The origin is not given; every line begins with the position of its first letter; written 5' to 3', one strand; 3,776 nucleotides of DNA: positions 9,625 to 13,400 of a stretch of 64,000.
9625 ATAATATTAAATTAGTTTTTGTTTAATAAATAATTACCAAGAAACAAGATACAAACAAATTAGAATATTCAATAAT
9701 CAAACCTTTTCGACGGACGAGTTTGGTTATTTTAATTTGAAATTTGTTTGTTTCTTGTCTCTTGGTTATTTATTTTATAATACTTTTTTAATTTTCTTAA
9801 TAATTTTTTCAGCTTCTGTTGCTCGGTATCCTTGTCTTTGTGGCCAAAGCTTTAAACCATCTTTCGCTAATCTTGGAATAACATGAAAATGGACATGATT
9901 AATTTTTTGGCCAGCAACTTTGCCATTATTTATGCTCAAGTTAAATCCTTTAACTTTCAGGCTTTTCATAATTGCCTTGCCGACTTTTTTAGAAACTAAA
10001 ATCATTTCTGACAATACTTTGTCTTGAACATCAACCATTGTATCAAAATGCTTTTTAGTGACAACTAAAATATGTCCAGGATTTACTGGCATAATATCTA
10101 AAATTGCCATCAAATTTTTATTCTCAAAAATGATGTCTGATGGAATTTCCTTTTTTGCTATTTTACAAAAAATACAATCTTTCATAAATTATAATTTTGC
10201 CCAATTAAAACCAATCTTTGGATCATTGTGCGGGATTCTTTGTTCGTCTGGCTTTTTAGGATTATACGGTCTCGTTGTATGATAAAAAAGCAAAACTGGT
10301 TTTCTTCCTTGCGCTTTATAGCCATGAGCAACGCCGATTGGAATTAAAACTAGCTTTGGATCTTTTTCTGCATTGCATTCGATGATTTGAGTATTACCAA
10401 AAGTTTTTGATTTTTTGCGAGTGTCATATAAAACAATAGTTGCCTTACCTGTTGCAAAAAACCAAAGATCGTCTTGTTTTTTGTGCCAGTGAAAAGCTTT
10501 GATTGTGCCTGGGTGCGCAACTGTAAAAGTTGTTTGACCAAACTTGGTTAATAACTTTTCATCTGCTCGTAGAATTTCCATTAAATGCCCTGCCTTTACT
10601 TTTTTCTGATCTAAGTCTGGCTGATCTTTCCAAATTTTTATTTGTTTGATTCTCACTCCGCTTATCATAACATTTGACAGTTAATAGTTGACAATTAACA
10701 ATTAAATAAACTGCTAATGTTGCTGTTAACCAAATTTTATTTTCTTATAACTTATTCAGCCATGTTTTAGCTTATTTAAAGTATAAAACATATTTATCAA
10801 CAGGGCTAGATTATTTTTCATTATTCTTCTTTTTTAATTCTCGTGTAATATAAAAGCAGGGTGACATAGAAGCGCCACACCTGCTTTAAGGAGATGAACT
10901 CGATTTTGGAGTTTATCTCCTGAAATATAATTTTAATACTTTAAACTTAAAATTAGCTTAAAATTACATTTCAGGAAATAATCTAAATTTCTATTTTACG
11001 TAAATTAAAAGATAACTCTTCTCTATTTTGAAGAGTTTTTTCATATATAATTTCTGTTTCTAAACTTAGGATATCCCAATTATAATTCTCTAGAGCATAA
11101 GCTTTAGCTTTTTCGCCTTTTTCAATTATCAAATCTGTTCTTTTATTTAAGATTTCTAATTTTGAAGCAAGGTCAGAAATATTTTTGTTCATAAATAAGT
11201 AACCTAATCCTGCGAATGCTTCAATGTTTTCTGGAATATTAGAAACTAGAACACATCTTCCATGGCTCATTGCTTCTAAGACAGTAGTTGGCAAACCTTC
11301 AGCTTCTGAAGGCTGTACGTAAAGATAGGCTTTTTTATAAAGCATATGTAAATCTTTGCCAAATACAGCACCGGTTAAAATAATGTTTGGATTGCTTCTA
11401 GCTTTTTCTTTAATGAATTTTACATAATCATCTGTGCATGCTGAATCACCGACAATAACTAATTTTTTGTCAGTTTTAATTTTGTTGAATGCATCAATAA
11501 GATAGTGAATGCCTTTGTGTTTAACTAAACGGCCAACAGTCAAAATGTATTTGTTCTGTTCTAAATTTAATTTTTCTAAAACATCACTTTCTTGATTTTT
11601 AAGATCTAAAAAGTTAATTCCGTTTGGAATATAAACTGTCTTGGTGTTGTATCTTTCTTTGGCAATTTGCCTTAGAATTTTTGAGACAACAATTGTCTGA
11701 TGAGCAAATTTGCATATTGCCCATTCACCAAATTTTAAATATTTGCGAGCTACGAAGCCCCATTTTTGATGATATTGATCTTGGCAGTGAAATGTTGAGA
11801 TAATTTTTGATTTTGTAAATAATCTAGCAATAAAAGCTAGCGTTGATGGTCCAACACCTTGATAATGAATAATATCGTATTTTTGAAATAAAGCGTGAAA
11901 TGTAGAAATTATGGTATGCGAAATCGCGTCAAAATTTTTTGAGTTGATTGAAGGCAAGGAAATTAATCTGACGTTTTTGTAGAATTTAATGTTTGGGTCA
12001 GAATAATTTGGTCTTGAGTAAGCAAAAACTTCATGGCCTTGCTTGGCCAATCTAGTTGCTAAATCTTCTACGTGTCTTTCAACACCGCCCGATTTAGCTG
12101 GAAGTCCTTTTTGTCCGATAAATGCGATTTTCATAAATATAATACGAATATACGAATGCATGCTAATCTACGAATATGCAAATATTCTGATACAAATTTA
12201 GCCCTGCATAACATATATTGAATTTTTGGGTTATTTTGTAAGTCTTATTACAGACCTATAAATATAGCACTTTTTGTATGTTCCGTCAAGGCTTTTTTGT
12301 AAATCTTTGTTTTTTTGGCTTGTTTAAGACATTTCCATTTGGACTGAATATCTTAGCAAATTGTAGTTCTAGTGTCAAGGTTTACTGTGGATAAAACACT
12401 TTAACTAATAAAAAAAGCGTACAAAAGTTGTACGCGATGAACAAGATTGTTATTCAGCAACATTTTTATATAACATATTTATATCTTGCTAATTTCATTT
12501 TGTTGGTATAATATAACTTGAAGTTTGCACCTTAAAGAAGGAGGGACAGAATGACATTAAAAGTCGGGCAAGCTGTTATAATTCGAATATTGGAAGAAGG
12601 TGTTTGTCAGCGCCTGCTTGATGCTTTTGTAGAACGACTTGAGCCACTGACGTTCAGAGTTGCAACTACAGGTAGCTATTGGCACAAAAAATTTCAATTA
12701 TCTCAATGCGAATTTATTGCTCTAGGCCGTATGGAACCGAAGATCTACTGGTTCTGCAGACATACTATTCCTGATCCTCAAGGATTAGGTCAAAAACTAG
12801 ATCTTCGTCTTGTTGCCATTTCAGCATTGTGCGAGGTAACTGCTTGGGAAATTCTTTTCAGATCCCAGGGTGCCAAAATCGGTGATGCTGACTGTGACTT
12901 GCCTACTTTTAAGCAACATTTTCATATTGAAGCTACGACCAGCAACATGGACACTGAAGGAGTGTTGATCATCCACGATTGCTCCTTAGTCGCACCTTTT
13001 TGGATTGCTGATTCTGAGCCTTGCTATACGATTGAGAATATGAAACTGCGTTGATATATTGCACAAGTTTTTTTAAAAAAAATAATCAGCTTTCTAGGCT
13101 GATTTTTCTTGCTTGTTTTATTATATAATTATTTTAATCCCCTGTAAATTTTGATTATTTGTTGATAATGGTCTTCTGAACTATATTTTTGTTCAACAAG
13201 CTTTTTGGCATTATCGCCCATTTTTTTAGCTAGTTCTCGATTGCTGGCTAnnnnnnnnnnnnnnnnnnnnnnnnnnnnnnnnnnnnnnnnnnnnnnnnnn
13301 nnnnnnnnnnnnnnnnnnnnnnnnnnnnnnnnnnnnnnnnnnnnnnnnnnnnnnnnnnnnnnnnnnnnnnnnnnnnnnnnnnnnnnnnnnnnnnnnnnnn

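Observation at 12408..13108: Single-gene ORFan cassette (167 aa) with extended -10 promoter and strong RBS, antisense-protected by a minus-strand terminator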

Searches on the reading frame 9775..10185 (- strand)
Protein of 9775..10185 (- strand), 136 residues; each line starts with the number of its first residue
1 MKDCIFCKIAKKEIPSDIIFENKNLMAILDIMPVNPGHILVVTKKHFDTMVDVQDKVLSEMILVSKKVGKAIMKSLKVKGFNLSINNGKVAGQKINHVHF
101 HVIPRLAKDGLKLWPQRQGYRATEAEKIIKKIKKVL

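Call 5: search_protein_families(library=pfam, proteins=[window:9775-10185:-], max_evalue=1)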
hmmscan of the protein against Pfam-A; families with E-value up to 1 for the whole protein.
window:9775-10185:- (136 aa): 4 families
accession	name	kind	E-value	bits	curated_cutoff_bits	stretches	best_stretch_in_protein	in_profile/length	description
PF01230.28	HIT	-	2.8e-27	95.6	21.5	1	11-105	1-95/98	HIT domain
PF11969.13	DcpS_C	-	1.9e-16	61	24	1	4-104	2-101/114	Scavenger mRNA decapping enzyme C-term binding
PF04677.20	CwfJ_C_1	-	0.00054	20.3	21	1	2-104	12-108/122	Protein similar to CwfJ C-terminus 1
PF19327.4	Ap4A_phos_N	-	0.016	15.2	23.1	1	25-105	91-160/177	Ap4A phosphorylase N-terminal domain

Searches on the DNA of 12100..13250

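Call 64: search_rna_families(source=window, start=12100, end=13250, threshold=evalue, max_evalue=1)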
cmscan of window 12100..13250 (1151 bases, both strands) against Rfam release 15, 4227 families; matches with E-value up to 1: 1.
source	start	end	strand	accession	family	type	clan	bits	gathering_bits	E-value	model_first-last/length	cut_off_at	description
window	12381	12460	+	RF00338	snoR53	Gene; snRNA; snoRNA; CD-box;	CL00080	28.9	70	0.18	1-91/91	no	Small nucleolar RNA snR53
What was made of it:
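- On Known anti-phage defence or toxin-antitoxin systems: Rfam finds nothing (call 64).
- No Rfam match; the only match, at E 0.18, is a eukaryotic snoRNA model on the T2 region (call 64).
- Tried and rejected: RNA: Rfam found no credible RNA (call 64).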

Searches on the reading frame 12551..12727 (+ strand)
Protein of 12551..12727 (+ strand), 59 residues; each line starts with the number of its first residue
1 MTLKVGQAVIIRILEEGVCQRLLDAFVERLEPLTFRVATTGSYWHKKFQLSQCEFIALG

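Call 77: search_solved_structures(query=A3, max_evalue=10, show_alignments=2)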
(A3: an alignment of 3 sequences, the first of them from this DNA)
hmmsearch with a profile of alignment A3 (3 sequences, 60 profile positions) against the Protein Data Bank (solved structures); distinct sequences matched with E-value up to 10: 1.
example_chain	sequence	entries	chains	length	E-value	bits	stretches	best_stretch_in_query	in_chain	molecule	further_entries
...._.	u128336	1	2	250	1.8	11.8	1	6-43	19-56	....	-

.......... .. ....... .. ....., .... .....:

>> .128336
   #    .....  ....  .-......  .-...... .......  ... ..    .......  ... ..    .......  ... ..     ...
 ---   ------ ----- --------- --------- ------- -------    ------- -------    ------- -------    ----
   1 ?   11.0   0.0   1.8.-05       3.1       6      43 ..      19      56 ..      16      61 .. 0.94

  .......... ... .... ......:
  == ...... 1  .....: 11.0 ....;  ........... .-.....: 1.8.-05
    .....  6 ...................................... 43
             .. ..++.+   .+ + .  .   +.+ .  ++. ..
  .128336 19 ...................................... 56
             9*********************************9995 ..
